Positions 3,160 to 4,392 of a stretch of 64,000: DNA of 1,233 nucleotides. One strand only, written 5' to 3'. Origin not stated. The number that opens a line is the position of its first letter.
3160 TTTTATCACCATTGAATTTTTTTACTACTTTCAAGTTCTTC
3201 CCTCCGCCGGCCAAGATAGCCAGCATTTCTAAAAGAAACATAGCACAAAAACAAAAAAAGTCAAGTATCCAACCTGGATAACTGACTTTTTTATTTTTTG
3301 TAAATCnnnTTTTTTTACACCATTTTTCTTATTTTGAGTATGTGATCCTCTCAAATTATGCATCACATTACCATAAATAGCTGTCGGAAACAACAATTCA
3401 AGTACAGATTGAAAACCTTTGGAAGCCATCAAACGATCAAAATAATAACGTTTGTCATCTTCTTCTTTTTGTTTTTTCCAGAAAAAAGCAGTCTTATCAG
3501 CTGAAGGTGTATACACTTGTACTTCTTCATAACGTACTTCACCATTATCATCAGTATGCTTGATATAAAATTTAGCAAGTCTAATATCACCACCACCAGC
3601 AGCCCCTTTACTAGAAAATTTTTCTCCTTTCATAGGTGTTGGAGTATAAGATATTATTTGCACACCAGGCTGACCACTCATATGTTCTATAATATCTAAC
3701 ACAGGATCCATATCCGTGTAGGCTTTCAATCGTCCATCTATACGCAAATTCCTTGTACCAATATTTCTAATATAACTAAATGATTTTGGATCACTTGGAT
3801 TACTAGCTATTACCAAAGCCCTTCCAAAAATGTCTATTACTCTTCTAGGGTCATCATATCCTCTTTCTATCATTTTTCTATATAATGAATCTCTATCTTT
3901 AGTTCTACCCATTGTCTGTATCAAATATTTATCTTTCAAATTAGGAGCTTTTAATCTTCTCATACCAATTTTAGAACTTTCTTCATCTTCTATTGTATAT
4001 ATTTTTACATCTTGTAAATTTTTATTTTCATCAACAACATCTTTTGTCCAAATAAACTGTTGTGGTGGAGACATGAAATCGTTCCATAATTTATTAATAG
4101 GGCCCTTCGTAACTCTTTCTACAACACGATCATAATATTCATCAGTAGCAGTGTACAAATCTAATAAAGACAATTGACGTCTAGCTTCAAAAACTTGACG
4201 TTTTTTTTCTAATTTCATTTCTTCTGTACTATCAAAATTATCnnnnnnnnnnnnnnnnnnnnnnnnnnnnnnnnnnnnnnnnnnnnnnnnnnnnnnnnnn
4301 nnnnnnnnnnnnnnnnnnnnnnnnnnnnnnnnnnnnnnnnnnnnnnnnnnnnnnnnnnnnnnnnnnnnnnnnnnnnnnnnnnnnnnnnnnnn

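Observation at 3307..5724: Nudix-like hydrolase fused to a RelA/SpoT-like (RSD) nucleotidyltransferase in one ~780-aa protein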

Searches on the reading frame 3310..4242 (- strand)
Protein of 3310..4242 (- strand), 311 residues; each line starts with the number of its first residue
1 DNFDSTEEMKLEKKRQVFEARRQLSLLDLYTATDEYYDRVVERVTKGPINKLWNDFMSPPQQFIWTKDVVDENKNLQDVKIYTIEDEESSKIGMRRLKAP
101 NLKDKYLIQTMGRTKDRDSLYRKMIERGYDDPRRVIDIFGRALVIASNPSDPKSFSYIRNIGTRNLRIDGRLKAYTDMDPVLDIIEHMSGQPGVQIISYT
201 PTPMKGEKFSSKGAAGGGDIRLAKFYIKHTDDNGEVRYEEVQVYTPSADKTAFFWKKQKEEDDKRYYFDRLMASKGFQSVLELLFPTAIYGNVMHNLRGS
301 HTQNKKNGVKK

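Call 29: search_solved_structures(query=A2, max_evalue=10, show_alignments=5)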
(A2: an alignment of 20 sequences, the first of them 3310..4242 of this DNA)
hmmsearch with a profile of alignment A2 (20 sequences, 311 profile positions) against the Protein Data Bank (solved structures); distinct sequences matched with E-value up to 10: 12.
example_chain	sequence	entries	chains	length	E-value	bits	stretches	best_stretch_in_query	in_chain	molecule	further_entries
5xnx_A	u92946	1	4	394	0.075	15.8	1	91-146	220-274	Bifunctional (p)ppGpp synthase/hydrolase RelA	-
3l9d_A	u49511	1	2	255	0.077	15.7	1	96-168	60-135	Putative GTP pyrophosphokinase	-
6cri_S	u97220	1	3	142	0.14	14.9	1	218-262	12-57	AP-1 complex subunit sigma-3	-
7ux3_S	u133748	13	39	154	0.15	14.8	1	218-262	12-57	AP-1 complex subunit sigma-3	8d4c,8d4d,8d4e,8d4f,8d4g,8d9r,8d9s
4hmy_S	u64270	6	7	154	0.15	14.8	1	218-262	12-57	AP-1 complex subunit sigma-3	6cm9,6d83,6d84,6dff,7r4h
9s6k_B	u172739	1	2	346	0.15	14.7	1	96-149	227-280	GTP pyrophosphokinase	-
9pwb_S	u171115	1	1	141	0.88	12.2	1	218-247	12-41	AP-2 complex subunit sigma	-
2jkr_I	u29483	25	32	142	0.89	12.2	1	218-247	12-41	AP-2 COMPLEX SUBUNIT SIGMA-1 | AP-2 COMPLEX SUBUNIT SIGMA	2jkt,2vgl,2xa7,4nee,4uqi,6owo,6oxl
6owt_S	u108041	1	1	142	0.93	12.2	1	218-247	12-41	AP-2 complex subunit sigma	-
6uri_S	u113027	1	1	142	0.99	12.1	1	218-245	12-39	AP-2 complex subunit sigma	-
8fr8_I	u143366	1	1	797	1.1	11.9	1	105-146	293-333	GTP pyrophosphokinase RelA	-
4u64_A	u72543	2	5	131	1.8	11.3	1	110-151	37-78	Two component histidine kinase, GGDEF domain protein/EAL domain protein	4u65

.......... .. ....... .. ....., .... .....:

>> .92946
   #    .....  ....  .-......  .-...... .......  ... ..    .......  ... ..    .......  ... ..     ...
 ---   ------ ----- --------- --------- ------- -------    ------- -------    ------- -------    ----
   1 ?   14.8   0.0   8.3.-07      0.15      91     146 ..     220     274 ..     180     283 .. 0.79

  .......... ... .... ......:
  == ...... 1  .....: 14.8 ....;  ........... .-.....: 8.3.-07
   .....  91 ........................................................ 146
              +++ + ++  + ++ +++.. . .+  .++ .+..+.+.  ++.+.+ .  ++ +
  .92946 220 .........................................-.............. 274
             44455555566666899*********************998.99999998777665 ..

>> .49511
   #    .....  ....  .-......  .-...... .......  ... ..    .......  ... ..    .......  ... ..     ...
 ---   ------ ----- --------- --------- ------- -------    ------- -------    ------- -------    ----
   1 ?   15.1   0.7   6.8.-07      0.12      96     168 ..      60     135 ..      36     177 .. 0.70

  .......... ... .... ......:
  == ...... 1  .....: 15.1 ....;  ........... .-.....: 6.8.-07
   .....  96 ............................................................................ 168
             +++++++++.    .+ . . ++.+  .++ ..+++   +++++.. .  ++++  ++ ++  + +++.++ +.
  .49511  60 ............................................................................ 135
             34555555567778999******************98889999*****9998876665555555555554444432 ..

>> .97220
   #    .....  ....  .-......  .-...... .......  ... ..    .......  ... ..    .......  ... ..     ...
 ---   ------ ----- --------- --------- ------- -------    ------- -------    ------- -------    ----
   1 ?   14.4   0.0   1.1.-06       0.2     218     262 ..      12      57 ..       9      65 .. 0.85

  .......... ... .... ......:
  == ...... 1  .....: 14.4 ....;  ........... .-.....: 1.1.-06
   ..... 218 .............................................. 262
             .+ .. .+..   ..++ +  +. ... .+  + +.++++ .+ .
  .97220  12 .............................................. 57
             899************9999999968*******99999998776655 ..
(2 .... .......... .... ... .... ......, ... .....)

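Call 36: search_protein_representatives(alignment_id=A2)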
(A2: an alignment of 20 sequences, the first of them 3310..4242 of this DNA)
Query: 20 sequences, 311 profile positions. Proteins with E-value up to 0.001 (for the whole library): 162; up to 1e-10: 109; up to 1e-30: 95. The best 150 are listed.
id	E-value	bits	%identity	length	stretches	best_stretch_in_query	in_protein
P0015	5.1e-110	384.2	-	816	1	3-310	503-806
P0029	6.2e-109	380.7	-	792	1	7-307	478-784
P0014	1.4e-108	379.5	-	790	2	4-310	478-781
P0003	2.9e-108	378.5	-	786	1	3-309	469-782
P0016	1.3e-99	350.1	-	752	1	6-309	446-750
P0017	3.1e-96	339.0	-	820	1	9-304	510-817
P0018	1.1e-88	314.1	-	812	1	3-305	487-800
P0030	2.2e-87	309.9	-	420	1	11-303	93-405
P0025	3.6e-87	309.2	-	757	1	4-306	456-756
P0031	2.6e-86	306.3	-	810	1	5-306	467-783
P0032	2.0e-85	303.5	-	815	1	4-309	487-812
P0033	2.8e-85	303.0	-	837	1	6-304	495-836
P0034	6.1e-84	298.6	-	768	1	11-302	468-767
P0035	1.4e-81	290.8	-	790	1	7-296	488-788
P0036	4.7e-81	289.1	-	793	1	8-299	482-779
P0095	6.8e-43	163.7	-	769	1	11-292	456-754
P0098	2.3e-41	158.7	-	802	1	4-293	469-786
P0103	4.8e-39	151.1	-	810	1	11-301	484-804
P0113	1.3e-29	120.1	-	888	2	107-294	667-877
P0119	3.1e-22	95.9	-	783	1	12-292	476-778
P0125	2.9e-12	63.1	-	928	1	10-271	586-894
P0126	2.2e-10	57.0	-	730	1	9-289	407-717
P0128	3.1e-09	53.2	-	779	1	93-291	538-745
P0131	1.0e-08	51.5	-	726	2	12-150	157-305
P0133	2.5e-08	50.2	-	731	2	12-151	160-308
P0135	1.3e-07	47.9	-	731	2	11-150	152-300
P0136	1.6e-07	47.5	-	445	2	13-160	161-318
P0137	3.0e-07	46.7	-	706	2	15-163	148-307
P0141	2.2e-06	43.8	-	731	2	12-149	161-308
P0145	5.9e-06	42.4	-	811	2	11-154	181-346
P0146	6.6e-06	42.3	-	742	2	12-164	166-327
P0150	1.2e-05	41.4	-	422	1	10-155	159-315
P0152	1.6e-05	41.0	-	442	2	12-176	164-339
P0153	1.6e-05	41.0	-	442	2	11-137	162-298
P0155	2.4e-05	40.4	-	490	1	13-300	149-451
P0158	2.8e-05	40.2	-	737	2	15-149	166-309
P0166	2.3e-04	37.2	-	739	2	15-149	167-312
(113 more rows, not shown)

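Call 37: search_protein_families(library=pfam, proteins=[P0131, P0133, P0135, P0136, P0137, P0141, P0145, P0146, P0150, P0155], max_evalue=0.001)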
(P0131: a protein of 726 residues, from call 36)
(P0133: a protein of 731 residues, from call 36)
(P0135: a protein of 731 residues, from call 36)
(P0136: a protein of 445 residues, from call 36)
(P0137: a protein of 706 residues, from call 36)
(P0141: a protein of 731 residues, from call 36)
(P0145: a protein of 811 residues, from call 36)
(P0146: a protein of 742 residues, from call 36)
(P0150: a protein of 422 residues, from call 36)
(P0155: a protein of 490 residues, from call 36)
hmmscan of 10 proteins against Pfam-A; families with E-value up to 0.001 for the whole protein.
P0131 (726 aa): 2 families
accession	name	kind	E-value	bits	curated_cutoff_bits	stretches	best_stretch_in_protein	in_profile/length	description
PF00293.34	NUDIX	-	8.6e-09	35.9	21.1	1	607-715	24-132/134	NUDIX domain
PF22327.2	Nudt16-like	-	2.7e-05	24.6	27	1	599-644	20-65/161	U8 snoRNA-decapping enzyme-like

P0133 (731 aa): 1 family
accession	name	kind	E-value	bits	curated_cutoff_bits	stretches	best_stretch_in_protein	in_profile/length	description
PF00293.34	NUDIX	-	2.3e-11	44.3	21.1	1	595-705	5-118/134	NUDIX domain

P0135 (731 aa): 1 family
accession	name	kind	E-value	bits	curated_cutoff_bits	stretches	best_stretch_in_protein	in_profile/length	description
PF00293.34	NUDIX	-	0.00023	21.6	21.1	1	616-714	29-121/134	NUDIX domain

P0136 (445 aa): 0 families

P0137 (706 aa): 1 family
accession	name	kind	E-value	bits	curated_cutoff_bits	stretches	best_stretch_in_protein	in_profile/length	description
PF00293.34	NUDIX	-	4.6e-11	43.3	21.1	1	567-690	10-130/134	NUDIX domain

P0141 (731 aa): 3 families
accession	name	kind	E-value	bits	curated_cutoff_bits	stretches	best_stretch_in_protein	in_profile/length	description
PF00293.34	NUDIX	-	2.1e-11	44.4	21.1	1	599-714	7-123/134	NUDIX domain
PF00156.33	Pribosyltran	-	3.5e-05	23.6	26.3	1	466-587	19-154/158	Phosphoribosyl transferase domain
PF22327.2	Nudt16-like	-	4.9e-05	23.8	27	1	608-669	21-83/161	U8 snoRNA-decapping enzyme-like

P0145 (811 aa): 1 family
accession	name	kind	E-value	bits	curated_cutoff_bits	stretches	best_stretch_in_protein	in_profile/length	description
PF00293.34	NUDIX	-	2.1e-07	31.5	21.1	1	680-781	28-123/134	NUDIX domain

P0146 (742 aa): 2 families
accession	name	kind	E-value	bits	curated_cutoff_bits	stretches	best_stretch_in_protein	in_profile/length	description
PF00293.34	NUDIX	-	2.6e-07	31.2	21.1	1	601-719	14-124/134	NUDIX domain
PF04607.23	RelA_SpoT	-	0.00019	22.1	27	1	276-327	2-52/113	Region found in RelA / SpoT proteins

P0150 (422 aa): 1 family
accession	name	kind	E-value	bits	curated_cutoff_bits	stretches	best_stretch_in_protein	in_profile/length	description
PF04607.23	RelA_SpoT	-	0.00071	20.3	27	0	271-366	1-92/113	Region found in RelA / SpoT proteins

P0155 (490 aa): 0 families

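Call 50: predict_structure(alignment_id=A2)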
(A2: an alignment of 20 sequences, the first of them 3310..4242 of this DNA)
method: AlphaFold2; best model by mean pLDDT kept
length: 311 residues; sequences in the alignment: 20
mean_pLDDT: 83.9   pTM: 0.81
mean pLDDT of the five models: 83.9, 82.6, 82.0, 81.5, 81.0
residues with pLDDT >= 90: 134; 70-90: 130; 50-70: 38; < 50: 9
segments of 3 or more residues with pLDDT < 50: 213-216, 309-311
pLDDT, mean of each block of 10 residues (from residue 1): 71 82 85 90 76 90 93 91 88 92 91 87 82 87 95 94 95 96 95 94 76 55 93 89 93 93 73 59 72 72 57 31
secondary structure, 60 per line:
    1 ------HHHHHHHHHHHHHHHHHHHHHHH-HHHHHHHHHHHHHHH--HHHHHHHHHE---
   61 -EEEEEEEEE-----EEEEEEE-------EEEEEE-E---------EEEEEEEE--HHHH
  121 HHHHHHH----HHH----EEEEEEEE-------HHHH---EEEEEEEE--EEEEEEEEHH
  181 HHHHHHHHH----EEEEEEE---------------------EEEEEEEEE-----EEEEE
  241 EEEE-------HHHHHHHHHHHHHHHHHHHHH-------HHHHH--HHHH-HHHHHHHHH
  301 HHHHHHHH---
elements in order: H7-29 H31-45 H48-56 E62-70 E76-82 E90-95 E107-114 H117-127 E139-146 H154-157 E161-168 E171-178 H179-189 E194-200 E222-230 E236-244 H252-272 H280-284 H287-290 H292-308
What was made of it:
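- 3355..4224 (-): RelA/SpoT-like synthetase (RSD-like) domain with N-terminal helices, residues about 476-765. AF2 model of residues 470-780: pLDDT 83.9, pTM 0.81 (call 50).
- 3559..3612 (-): Gly-rich loop and strand S680..GGGG..R690..K693-F-Y, taking the place of the RSH G-loop (NGYQSLH). The loop has low pLDDT (call 50).
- On RelA/SpoT homologue (RSH) synthetase domain (PF04607): The query is a predicted model with pLDDT 83.9 (call 50).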

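Call 67: find_encoding_contigs(protein=P0133, flank=6000, max_places=2)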
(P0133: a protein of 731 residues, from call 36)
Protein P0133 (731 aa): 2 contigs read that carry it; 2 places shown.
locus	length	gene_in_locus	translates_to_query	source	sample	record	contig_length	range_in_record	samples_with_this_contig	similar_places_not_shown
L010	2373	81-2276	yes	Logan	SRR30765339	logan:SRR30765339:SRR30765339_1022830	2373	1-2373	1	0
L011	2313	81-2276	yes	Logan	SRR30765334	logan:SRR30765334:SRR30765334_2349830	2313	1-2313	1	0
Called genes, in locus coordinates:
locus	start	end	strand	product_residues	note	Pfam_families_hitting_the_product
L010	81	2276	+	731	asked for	PF00293:NUDIX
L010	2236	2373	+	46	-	?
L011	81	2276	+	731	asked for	PF00293:NUDIX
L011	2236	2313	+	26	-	?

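Call 68: list_cluster_members(proteins=[P0131, P0137, P0141, P0146, P0158, P0166, P0150, P0152, P0153, P0155])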
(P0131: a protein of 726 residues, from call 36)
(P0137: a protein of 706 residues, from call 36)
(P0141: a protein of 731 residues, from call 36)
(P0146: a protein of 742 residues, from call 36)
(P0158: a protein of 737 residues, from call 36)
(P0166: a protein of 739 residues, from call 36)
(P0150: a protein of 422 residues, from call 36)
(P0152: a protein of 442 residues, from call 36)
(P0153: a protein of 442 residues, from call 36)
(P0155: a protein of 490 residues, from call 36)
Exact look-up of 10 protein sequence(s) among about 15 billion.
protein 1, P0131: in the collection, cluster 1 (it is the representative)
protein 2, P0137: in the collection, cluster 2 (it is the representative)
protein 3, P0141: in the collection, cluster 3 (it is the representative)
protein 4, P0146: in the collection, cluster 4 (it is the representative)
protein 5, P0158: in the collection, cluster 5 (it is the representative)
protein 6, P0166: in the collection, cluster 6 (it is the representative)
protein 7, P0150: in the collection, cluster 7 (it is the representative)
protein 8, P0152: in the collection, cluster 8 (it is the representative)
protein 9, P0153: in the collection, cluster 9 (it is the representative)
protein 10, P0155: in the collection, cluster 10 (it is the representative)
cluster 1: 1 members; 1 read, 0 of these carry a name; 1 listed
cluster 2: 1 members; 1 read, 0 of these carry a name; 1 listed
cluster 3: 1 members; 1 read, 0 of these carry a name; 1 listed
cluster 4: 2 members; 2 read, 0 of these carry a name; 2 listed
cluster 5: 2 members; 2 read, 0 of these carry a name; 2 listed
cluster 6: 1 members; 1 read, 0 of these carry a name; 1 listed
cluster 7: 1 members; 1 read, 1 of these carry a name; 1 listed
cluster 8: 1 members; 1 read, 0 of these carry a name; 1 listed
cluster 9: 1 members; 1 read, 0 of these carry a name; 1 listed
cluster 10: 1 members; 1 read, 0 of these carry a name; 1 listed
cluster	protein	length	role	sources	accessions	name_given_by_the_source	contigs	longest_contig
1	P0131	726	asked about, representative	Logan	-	-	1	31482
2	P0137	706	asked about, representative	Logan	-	-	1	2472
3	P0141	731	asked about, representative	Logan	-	-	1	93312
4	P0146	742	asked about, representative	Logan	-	-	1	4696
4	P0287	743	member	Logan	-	-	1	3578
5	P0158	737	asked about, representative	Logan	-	-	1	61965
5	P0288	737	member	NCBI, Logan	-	-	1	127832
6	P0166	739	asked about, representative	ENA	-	-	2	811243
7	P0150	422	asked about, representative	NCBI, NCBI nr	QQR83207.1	hypothetical protein IPJ72_05375 [Candidatus Peregrinibacteria bacterium] | MAG: hypothetical protein IPJ72_05375 [Candidatus Peregrinibacteria bacterium]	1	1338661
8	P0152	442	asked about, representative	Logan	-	-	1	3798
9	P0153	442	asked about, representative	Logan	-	-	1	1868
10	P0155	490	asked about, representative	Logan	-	-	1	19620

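Call 69: find_encoding_contigs(protein=P0141, flank=8000, max_places=1)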
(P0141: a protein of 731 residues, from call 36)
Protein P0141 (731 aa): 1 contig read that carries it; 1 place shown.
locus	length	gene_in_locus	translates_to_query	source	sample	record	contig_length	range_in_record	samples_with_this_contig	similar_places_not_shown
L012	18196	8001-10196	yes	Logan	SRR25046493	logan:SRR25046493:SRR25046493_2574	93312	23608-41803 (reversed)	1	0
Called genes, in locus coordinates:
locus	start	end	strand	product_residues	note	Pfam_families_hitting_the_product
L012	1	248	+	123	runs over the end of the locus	-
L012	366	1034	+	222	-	PF20582:UPF0758_N, PF04002:RadC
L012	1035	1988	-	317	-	PF00561:Abhydrolase_1 (weak), PF12697:Abhydrolase_6 (weak), PF08538:DUF1749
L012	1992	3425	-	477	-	PF01406:tRNA-synt_1e, PF00133:tRNA-synt_1 (weak), PF01921:tRNA-synt_1f (weak), PF09334:tRNA-synt_1g (weak), PF09190:DALR_2 (weak), PF23493:CysS_C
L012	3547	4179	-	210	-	-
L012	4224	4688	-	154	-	-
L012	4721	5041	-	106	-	PF02482:Ribosomal_S30AE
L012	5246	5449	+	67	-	-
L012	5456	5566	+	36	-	-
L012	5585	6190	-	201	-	PF21176:RecR_HhH, PF02132:RecR_ZnF, PF01751:Toprim, PF13662:Toprim_4, PF21175:RecR_C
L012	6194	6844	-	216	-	PF02223:Thymidylate_kin, PF13521:AAA_28 (weak)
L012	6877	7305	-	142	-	PF22769:DCD (weak), PF00692:dUTPase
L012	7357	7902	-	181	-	PF00186:DHFR_1, PF01872:RibD_C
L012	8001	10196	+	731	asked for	PF00293:NUDIX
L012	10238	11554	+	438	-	PF00226:DnaJ, PF03572:Peptidase_S41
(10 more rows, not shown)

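Call 70: find_encoding_contigs(protein=P0166, flank=8000, max_places=1)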
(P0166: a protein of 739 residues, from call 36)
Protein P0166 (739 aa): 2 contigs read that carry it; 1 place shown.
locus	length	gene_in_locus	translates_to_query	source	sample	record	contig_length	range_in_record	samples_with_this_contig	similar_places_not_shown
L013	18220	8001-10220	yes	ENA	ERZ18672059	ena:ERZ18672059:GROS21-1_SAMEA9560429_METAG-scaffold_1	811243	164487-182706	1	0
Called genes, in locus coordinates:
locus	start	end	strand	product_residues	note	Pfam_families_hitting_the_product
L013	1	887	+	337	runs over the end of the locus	PF01738:DLH (faint), PF07224:Chlorophyllase (weak), PF12146:Hydrolase_4 (faint), PF00326:Peptidase_S9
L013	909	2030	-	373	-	PF02222:ATP-grasp (weak), PF07478:Dala_Dala_lig_C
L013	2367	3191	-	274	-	-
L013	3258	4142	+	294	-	PF00494:SQS_PSY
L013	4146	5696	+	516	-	PF00890:FAD_binding_2 (faint), PF01266:DAO (faint), PF01593:Amino_oxidase, PF13450:NAD_binding_8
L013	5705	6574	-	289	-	PF01040:UbiA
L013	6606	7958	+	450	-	PF00875:DNA_photolyase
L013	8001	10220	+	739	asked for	PF00293:NUDIX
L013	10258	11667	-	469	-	PF00224:PK, PF02887:PK_C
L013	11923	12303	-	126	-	-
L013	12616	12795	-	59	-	-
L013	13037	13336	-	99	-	-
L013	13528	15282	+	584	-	-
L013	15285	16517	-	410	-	PF09587:PGA_cap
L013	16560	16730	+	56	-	-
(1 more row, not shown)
